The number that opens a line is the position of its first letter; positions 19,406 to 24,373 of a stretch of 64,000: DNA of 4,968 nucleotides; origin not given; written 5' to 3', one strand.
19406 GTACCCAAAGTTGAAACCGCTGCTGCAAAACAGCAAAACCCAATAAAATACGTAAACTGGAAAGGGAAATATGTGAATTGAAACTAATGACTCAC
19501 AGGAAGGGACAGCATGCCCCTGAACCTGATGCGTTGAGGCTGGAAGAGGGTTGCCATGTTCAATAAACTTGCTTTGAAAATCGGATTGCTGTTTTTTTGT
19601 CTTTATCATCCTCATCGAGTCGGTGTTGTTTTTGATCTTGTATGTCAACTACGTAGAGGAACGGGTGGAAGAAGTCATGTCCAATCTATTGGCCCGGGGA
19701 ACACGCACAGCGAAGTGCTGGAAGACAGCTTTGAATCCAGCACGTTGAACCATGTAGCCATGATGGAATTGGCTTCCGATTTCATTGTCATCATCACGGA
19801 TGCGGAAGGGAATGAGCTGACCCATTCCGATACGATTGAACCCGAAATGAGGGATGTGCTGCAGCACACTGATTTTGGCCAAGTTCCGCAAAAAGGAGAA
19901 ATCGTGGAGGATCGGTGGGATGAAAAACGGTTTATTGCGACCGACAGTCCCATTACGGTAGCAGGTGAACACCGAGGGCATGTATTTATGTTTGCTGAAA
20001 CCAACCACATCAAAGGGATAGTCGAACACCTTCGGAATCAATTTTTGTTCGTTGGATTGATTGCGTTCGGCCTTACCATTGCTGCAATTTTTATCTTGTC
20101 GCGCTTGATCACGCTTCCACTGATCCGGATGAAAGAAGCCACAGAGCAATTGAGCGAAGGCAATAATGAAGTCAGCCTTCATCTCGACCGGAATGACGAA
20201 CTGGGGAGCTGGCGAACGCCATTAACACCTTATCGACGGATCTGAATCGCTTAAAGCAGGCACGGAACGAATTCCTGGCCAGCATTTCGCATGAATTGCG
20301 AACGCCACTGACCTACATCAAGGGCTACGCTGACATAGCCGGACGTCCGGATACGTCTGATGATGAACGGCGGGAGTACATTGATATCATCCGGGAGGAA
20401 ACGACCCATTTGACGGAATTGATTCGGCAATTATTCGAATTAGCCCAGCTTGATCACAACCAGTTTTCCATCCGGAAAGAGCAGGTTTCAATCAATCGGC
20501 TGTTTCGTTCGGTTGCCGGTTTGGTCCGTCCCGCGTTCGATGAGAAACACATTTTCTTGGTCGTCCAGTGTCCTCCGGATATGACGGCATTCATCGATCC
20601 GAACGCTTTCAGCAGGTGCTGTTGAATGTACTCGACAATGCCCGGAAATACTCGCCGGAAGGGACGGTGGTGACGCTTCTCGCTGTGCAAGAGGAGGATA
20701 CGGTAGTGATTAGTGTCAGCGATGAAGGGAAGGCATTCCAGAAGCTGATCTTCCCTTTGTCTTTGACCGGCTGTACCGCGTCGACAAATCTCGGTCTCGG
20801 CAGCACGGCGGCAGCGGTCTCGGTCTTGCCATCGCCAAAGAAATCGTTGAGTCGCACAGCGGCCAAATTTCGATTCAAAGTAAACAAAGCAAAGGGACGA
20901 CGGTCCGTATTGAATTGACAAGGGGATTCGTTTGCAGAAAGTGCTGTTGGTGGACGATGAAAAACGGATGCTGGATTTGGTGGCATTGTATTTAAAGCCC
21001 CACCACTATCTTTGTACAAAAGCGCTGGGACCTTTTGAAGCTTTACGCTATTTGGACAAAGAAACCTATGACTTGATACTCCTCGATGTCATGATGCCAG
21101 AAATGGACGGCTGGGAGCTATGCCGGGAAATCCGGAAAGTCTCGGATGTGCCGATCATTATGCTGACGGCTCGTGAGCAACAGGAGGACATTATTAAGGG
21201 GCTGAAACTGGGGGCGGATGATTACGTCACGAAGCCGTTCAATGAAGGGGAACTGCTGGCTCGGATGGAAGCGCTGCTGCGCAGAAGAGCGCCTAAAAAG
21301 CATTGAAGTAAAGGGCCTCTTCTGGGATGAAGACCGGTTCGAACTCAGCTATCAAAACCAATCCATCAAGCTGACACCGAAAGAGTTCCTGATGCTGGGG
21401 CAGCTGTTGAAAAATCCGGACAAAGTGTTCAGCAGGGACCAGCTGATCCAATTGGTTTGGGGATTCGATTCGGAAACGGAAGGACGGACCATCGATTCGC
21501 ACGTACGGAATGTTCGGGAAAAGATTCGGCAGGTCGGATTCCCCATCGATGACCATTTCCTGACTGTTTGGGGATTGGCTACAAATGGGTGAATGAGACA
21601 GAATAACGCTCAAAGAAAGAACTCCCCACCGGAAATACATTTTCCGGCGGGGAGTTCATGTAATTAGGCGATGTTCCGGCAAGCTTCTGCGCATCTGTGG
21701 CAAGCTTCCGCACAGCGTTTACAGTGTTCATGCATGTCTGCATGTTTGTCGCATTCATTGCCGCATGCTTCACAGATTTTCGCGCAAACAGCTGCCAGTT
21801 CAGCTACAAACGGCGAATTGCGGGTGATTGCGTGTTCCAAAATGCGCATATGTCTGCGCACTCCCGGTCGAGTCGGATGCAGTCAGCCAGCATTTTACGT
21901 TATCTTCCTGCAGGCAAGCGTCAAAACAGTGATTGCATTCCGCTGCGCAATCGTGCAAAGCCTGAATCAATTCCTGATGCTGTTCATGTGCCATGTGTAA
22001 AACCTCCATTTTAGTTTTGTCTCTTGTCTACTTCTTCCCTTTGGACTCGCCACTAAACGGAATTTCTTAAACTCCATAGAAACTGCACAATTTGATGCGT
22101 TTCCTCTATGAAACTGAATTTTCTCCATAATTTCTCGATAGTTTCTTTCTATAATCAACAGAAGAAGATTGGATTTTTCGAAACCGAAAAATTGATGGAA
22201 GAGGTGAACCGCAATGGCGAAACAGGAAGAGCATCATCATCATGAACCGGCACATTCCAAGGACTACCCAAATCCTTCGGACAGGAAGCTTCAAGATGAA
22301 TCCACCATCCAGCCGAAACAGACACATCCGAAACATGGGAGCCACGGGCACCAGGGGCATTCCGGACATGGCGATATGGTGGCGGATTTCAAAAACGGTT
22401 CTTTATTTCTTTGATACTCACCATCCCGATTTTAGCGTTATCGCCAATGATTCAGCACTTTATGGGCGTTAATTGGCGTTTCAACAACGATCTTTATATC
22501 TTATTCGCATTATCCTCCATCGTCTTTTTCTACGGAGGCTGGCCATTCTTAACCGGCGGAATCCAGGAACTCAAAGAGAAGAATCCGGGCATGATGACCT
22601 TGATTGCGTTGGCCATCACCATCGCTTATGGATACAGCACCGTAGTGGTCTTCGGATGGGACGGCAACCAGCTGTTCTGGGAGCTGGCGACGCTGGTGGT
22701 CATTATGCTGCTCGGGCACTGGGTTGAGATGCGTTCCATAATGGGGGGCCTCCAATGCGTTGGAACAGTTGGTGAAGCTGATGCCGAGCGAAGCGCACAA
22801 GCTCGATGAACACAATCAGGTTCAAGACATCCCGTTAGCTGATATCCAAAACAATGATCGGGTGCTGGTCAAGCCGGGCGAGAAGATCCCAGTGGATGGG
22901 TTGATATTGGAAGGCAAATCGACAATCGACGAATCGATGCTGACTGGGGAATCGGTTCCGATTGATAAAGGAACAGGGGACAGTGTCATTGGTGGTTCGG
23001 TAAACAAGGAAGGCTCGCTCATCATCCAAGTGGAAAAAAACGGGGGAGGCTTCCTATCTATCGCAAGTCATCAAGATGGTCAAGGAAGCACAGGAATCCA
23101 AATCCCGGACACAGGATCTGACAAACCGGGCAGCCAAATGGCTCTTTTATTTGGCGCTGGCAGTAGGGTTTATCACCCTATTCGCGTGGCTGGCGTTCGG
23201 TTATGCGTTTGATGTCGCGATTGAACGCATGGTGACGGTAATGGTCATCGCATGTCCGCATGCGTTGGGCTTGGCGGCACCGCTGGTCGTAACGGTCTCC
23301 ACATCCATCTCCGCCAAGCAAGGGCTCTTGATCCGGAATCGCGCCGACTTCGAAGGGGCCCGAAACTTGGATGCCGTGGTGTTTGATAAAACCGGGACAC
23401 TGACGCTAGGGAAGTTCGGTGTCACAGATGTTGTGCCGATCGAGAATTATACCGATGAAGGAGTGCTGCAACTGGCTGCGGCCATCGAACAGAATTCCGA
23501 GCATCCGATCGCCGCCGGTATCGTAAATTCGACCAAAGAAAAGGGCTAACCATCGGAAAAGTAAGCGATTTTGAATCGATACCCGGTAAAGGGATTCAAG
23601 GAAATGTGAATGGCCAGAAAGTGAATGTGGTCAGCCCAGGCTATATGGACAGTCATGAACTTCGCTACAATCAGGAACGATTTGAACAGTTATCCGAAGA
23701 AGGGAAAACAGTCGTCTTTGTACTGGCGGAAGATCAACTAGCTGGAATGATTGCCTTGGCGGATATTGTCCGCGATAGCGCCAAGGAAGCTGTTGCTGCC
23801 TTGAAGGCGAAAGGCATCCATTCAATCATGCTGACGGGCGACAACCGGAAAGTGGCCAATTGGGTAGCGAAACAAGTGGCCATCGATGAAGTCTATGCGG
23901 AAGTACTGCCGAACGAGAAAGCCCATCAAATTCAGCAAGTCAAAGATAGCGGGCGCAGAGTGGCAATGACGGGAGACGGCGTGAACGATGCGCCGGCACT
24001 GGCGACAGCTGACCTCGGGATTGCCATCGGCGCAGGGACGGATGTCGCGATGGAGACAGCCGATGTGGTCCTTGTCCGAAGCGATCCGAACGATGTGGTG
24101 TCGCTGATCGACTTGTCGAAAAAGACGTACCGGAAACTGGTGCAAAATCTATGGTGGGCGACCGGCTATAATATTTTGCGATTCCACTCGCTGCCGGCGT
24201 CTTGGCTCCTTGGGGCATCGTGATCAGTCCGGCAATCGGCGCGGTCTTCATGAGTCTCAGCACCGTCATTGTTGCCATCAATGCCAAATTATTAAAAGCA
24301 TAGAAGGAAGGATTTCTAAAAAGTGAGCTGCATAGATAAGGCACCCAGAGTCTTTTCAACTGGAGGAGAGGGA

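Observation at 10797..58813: Two copies of the same resolvase res core palindrome, in inverted orientation 48 kb apart, bracket the entire metal-resistance island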

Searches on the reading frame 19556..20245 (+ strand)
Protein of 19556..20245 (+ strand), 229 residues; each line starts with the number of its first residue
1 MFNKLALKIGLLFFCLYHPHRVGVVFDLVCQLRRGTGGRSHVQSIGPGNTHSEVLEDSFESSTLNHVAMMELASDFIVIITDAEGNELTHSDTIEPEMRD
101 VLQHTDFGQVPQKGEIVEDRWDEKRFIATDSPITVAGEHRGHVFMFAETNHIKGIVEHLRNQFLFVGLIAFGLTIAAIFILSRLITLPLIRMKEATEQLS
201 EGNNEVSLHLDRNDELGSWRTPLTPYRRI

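Call 24: search_protein_families(library=pfam, max_evalue=0.001, proteins=[window:19556-20245:+])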
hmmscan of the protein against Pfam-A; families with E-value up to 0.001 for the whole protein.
window:19556-20245:+ (229 aa): 1 family
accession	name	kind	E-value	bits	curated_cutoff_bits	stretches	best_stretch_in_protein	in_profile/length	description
PF00672.30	HAMP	-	2.3e-06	28.3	25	1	181-217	2-38/53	HAMP domain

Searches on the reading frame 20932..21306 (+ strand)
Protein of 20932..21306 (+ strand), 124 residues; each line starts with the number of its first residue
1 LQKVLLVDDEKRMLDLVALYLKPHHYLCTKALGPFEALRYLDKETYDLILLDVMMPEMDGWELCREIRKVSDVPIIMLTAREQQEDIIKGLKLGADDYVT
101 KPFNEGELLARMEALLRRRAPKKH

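Call 24: search_protein_families(library=pfam, max_evalue=0.001, proteins=[window:20932-21306:+])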
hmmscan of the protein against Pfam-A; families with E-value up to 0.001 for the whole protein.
window:20932-21306:+ (124 aa): 1 family
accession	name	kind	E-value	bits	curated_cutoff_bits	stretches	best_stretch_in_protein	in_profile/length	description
PF00072.30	Response_reg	-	2.8e-31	108.4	30.2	1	4-112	1-110/111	Response regulator receiver domain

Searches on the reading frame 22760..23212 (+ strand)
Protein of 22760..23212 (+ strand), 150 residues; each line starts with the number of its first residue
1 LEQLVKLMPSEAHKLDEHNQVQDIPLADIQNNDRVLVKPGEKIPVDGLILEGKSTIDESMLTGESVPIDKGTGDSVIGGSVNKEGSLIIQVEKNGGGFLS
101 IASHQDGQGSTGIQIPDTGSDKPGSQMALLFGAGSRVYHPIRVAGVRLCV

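Call 24: search_protein_families(library=pfam, max_evalue=0.001, proteins=[window:22760-23212:+])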
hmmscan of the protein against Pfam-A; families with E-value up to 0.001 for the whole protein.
window:22760-23212:+ (150 aa): 1 family
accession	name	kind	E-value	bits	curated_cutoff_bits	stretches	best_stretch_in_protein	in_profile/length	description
PF00122.25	E1-E2_ATPase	-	3.4e-27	95.6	28.1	1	7-95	2-89/181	E1-E2 ATPase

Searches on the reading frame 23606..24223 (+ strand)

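Call 24: search_protein_families(library=pfam, max_evalue=0.001, proteins=[window:23606-24223:+])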
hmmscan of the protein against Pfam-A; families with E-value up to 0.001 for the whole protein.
window:23606-24223:+ (205 aa): 3 families
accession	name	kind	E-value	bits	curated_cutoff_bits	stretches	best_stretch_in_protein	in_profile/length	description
PF00702.32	Hydrolase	-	2.8e-23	83.7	26.4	1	5-136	53-191/191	haloacid dehalogenase-like hydrolase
PF08282.18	Hydrolase_3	-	9.8e-06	25.9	20.9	1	115-161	202-248/255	haloacid dehalogenase-like hydrolase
PF12710.13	HAD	-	1.9e-05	25.6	27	1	50-132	81-188/189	haloacid dehalogenase-like hydrolase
